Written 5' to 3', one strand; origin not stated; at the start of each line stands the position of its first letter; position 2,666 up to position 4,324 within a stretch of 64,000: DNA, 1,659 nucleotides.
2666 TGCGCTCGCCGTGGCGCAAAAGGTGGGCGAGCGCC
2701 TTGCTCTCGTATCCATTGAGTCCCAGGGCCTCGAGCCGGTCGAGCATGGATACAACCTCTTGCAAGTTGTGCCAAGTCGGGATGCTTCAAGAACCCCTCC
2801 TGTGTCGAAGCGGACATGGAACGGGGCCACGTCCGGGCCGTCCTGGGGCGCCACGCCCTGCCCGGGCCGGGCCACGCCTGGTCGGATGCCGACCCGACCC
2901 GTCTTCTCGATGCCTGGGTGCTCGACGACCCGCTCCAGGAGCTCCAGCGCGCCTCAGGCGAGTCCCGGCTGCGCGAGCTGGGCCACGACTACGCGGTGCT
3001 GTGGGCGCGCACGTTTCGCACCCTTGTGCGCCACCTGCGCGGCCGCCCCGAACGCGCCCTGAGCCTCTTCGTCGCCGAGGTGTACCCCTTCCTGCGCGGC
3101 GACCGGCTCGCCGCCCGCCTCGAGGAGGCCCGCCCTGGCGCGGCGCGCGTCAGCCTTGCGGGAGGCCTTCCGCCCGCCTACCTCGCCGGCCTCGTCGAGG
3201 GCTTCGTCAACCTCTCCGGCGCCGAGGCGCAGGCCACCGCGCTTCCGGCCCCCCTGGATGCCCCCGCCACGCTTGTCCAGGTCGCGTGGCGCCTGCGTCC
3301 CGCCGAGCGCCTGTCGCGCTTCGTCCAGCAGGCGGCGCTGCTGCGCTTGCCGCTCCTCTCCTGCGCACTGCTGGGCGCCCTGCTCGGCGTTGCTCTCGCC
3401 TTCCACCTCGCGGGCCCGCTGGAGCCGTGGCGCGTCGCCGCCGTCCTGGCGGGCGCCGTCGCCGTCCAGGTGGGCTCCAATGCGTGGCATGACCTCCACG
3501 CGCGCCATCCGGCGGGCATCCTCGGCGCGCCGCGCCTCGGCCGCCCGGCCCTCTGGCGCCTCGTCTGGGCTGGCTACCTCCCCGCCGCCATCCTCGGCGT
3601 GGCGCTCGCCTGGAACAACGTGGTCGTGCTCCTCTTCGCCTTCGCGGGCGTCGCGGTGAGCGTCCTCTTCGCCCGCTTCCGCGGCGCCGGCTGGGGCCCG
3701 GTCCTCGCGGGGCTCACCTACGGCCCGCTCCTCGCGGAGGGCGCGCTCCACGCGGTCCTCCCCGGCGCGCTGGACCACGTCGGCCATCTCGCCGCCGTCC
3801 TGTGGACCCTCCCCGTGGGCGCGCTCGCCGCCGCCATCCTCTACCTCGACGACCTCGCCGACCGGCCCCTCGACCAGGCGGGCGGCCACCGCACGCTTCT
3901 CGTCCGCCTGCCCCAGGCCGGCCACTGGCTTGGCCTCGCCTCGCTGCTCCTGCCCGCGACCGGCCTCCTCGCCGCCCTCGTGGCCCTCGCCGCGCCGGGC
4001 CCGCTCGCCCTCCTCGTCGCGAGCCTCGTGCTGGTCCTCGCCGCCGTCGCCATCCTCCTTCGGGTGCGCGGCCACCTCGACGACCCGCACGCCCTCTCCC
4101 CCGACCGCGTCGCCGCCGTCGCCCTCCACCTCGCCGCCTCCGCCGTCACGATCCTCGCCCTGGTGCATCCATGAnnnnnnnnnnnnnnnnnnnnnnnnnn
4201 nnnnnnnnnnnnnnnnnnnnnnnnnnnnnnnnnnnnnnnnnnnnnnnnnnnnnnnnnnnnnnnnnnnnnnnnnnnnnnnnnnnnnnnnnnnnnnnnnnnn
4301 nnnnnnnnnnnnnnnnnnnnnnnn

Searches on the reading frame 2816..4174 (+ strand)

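Call 44: search_protein_families(library=ncbifam, proteins=[window:2816-4174:+], max_evalue=0.01)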
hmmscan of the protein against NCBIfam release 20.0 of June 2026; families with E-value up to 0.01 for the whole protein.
window:2816-4174:+ (452 aa): 2 families
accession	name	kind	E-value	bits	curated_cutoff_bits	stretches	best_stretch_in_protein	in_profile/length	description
TIGR02235.1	menA_cyano-plnt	equivalog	1.6e-06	27.7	225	1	268-447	105-281/285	2-carboxy-1,4-naphthoquinone phytyltransferase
NF004751.0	PRK06080.1-3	equivalog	8.4e-06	25.5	264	1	176-415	17-263/296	1,4-dihydroxy-2-naphthoate polyprenyltransferase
